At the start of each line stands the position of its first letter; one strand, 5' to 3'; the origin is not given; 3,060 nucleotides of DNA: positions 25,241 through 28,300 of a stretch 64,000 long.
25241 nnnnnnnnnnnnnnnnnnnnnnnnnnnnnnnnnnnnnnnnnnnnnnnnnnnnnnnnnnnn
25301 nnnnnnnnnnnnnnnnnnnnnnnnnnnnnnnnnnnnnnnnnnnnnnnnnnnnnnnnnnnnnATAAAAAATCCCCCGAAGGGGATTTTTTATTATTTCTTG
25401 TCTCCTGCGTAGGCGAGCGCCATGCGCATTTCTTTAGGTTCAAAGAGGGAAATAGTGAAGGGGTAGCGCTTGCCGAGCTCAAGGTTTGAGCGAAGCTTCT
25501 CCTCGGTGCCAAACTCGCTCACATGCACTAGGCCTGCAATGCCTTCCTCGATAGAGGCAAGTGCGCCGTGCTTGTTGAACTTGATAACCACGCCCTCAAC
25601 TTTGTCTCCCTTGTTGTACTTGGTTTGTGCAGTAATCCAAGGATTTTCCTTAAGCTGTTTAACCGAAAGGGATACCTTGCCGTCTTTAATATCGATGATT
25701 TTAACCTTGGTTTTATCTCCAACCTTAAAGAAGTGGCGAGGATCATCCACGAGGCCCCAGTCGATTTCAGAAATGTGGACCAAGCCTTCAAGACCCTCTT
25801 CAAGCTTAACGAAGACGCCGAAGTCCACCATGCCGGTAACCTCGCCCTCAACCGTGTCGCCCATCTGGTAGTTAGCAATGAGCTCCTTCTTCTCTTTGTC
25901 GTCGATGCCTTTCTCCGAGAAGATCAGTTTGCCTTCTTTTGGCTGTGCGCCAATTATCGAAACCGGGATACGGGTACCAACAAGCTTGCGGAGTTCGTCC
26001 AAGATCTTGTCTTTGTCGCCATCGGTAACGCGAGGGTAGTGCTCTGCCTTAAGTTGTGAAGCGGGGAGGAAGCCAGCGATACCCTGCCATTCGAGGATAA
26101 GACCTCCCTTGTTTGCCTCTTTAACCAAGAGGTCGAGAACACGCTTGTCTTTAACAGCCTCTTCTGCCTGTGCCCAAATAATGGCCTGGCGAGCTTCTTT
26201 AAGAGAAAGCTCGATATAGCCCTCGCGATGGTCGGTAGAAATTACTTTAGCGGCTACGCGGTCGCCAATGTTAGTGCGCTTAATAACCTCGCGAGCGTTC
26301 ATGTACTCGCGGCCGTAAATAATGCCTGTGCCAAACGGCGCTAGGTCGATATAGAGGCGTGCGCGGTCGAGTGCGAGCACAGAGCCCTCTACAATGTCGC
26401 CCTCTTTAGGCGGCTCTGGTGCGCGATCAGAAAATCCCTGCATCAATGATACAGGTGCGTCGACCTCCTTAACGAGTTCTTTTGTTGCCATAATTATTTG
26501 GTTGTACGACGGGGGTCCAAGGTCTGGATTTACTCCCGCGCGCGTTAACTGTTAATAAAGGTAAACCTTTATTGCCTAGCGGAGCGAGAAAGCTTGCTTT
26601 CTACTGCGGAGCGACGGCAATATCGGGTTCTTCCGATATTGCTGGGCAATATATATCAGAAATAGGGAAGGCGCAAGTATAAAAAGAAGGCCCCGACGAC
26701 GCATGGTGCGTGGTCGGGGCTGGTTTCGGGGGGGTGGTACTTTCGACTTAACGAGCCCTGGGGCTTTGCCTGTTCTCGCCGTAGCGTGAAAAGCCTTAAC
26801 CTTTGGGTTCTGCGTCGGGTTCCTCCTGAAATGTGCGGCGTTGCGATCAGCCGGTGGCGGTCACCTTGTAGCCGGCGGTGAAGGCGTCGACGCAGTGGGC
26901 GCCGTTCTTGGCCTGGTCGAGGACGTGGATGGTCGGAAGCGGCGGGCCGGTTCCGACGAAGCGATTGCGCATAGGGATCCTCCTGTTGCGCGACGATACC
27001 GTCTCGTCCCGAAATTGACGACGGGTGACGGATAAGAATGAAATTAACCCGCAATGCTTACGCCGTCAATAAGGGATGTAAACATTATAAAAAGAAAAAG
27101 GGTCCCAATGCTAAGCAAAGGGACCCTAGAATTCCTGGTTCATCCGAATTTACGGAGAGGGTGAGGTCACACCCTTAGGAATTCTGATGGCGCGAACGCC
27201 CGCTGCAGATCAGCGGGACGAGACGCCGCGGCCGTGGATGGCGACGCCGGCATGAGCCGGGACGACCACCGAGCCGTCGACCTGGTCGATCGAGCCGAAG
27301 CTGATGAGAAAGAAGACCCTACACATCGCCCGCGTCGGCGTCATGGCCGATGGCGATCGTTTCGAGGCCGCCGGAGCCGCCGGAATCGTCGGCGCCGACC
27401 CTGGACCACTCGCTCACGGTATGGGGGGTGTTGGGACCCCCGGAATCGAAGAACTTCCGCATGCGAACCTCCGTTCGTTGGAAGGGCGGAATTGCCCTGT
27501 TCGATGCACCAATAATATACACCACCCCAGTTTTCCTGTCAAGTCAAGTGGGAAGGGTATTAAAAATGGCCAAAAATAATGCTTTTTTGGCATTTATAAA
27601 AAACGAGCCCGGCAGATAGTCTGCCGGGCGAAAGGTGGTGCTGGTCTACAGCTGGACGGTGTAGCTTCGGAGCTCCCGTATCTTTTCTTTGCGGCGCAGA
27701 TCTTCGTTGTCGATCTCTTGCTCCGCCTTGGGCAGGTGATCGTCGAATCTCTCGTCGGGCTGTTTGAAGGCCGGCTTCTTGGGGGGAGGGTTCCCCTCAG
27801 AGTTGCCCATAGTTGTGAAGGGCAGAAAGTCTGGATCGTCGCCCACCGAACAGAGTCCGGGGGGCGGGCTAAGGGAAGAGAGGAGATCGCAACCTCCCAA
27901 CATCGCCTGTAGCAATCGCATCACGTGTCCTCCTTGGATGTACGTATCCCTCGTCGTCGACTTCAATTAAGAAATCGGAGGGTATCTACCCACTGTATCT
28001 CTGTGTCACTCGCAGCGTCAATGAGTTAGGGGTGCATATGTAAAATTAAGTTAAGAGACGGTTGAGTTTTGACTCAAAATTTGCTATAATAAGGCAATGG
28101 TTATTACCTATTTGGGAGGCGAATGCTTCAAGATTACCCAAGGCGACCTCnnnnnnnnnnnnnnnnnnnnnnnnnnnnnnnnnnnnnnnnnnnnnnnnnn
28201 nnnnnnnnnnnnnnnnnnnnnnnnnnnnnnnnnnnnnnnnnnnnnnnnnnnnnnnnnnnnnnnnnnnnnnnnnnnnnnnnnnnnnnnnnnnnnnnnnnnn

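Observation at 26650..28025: GC-rich islet carrying three self-contained small-protein transcription units (promoter-SD-sORF-terminator), all on the minus strand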

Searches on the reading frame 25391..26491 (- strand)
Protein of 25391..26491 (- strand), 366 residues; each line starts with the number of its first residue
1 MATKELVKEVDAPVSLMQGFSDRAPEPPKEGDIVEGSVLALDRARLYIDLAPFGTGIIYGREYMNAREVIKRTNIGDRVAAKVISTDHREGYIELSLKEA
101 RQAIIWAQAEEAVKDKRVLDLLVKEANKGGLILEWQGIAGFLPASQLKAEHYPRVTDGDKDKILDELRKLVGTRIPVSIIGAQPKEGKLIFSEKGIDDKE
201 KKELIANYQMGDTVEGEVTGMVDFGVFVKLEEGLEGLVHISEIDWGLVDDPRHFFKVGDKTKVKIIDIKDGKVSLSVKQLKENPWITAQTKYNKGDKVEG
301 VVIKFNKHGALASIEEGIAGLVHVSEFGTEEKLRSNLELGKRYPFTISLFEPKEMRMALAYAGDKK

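Call 8: search_protein_families(library=pfam, max_evalue=1, proteins=[window:25391-26491:-])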
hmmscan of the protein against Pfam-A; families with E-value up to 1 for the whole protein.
window:25391-26491:- (366 aa): 6 families
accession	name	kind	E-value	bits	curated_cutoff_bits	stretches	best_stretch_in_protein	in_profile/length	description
PF00575.29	S1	-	2.3e-41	140.5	22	4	209-278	3-74/74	S1 RNA binding domain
PF23459.1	S1_RRP5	-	7.6e-09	36.4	27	2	209-275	2-70/72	RRP5 S1 domain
PF21543.3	CvfB_2nd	-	8e-05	22.9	27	0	71-98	49-75/76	Virulence regulatory factor CvfB, second domain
PF21710.3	Spt6_S1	-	0.0004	21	27.5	0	64-100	53-89/91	Spt6, S1/OB domain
PF24685.1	OB_RRP5_4th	-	0.0052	17.2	31.5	0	234-269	37-72/92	RRP5 OB-fold domain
PF13509.12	S1_2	-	0.062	13.9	21.8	0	211-244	2-35/61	S1 domain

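Call 12: find_encoding_contigs(protein=window:25391-26491:-, flank=10000, max_places=10)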
Protein window:25391-26491:- (366 aa): no gene with exactly this product is on record in the collection.

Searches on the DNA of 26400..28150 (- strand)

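Call 10: search_rna_families(source=window, start=26400, end=28150, threshold=evalue, max_evalue=10)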
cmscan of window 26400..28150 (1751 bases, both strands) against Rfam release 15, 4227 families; matches with E-value up to 10: 7.
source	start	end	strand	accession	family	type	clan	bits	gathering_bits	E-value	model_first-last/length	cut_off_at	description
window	27584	27637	+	RF02067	STnc310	Gene; sRNA;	-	25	40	0.065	1-61/61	no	Salmonella enterica sRNA STnc310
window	27090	27127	-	RF00489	ctRNA_p42d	Gene; antisense;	-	18.5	50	1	5-44/46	no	ctRNA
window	27416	27442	-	RF01785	blv_FSE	Cis-reg; frameshift_element;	-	17.5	34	3.6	1-27/27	no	ribosomal frameshift site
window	27871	27908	-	RF00802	mir-207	Gene; miRNA;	-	17.4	88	5.9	1-78/78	no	mir-207 microRNA precursor family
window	27004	27079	-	RF03574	mir-4847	Gene; miRNA;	-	15.8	100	6.4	1-79/79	no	mir-4847 microRNA precursor family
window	27526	27641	-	RF00599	SNORA77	Gene; snRNA; snoRNA; HACA-box;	-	14.8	42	5.7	1-125/125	no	Small nucleolar RNA SNORA77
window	27274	27447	+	RF02571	Mcr7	Gene; sRNA;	-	12.7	380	2.6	1-351/351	no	mcr7 sRNA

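Call 44: search_dna_similar(query=window:26650-28030:-, collection=plasmids, mode=distant, max_evalue=0.01)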
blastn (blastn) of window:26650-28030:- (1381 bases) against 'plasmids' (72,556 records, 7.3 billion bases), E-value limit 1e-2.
Records with a match: 2; places in all: 2; records where one place covers at least 80% of the query: 0.
Best place of each record, by identity: 80-90% 2.
By first word of the organism name: Rhodococcus 2.
By predicted mobility (MOB-suite, as given by PLSDB): non-mobilizable 2.
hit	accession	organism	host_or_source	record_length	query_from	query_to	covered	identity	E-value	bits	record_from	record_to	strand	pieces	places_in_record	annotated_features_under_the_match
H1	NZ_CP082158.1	Rhodococcus opacus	bacterial isolate,soil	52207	658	703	3%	84.8%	3e-3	53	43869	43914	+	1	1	metal ABC transporter substrate-binding protein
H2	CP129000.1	Rhodococcus opacus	sludge,sludge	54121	658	703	3%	84.8%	3e-3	53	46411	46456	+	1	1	metal ABC transporter substrate-binding protein | NDM-10: NDM beta-lactamase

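Call 45: search_dna_similar(query=window:26650-28030:-, collection=phages, mode=distant, max_evalue=0.01)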
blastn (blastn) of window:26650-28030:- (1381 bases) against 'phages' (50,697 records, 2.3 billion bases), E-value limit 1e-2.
No match.

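Call 87: search_rna_families(sources=[L089, L084, L003, L002, L004, L010, L013, L018], threshold=gathering)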
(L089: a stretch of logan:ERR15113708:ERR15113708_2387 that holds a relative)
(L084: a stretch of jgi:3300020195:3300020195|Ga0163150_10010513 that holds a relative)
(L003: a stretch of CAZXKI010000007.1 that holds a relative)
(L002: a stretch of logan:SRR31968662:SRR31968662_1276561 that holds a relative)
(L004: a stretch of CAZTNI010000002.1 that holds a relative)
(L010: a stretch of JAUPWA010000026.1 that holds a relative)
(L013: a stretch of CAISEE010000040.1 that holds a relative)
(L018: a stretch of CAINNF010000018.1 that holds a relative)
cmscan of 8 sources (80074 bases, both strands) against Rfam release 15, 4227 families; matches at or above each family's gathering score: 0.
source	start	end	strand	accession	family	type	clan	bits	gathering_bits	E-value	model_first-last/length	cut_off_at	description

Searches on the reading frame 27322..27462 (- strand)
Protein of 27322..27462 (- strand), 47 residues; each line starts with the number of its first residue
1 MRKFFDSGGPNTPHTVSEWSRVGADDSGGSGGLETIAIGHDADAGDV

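Call 8: search_protein_families(library=pfam, max_evalue=1, proteins=[window:27322-27462:-])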
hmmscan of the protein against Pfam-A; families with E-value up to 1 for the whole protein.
seq(47 aa): 0 families

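Call 9: search_protein_families(library=ncbifam, max_evalue=1, proteins=[window:27322-27462:-])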
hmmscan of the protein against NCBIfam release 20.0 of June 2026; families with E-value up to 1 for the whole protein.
seq(47 aa): 0 families

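Call 33: find_homologous_proteins(query=window:27322-27462:-, max_evalue=10)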
Query seq(47 aa) (47 aa): 1 proteins with E <= 10 among 1 candidates.
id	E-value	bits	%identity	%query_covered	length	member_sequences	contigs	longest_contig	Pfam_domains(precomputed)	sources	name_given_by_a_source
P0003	1.5e-23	98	100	100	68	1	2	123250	-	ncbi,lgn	-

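Call 35: find_encoding_contigs(protein=P0003, flank=3000, max_places=4)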
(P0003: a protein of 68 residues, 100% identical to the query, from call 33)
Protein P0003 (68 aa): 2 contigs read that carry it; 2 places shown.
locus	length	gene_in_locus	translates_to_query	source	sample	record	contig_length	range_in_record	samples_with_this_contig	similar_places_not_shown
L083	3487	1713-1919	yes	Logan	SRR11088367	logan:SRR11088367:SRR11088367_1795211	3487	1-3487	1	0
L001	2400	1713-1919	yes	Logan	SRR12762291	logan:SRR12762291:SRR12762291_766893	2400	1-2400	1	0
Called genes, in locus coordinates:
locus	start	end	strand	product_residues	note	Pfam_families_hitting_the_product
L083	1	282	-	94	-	?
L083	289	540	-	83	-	-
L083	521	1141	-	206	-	PF13483:Lactamase_B_3, PF12706:Lactamase_B_2 (weak)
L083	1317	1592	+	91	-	-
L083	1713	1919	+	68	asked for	-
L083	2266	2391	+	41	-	-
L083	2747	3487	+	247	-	?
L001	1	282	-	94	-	?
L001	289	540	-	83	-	-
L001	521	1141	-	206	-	PF13483:Lactamase_B_3, PF12706:Lactamase_B_2 (weak)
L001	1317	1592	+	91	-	-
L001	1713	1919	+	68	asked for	-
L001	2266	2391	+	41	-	-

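Call 36: list_cluster_members(proteins=[P0003, P0004, P0001, P0002])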
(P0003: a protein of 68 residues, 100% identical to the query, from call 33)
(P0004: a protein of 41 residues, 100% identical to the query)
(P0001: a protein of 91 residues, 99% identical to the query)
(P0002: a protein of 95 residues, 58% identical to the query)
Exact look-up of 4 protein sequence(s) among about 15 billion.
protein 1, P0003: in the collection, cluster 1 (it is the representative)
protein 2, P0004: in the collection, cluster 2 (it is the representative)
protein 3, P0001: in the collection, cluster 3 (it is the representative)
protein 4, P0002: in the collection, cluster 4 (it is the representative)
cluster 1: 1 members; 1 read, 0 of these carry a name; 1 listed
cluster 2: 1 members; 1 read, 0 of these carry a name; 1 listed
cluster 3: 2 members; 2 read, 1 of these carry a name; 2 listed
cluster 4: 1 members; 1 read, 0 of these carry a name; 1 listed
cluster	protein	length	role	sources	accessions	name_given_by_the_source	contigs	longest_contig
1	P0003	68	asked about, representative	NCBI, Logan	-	-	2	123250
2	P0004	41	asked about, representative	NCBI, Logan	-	-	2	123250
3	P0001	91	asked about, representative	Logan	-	-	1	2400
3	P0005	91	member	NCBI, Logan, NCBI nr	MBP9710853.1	MAG: hypothetical protein KBD50_01135 [Candidatus Pacebacteria bacterium] | hypothetical protein [Candidatus Paceibacterota bacterium]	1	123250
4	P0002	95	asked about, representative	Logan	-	-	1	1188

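Call 47: find_related_loci(query=A3, collection=metagenome_contigs, flank=4000)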
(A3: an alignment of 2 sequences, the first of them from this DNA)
Query A3 (47 aa) in metagenome_contigs; peptide patterns used: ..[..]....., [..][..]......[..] (x = any residue, [..] = any of these).
202 stretches matched a pattern, but none encodes a relative of the query by tblastn (E <= 1e-3).

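Call 82: search_protein_families(library=phrogs, max_evalue=1, proteins=[window:27322-27462:-])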
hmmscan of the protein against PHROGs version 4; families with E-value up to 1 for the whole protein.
seq(47 aa): 0 families

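Call 83: search_protein_families(library=padloc, max_evalue=1, proteins=[window:27322-27462:-])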
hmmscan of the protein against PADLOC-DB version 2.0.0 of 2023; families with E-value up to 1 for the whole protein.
seq(47 aa): 0 families

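Call 101: find_related_loci(query=A3, collection=viral_contigs, flank=3000)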
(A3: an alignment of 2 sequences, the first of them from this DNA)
Query A3 (47 aa) in viral_contigs; peptide patterns used: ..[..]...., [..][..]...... (x = any residue, [..] = any of these).
54 stretches matched a pattern, but none encodes a relative of the query by tblastn (E <= 1e-3).
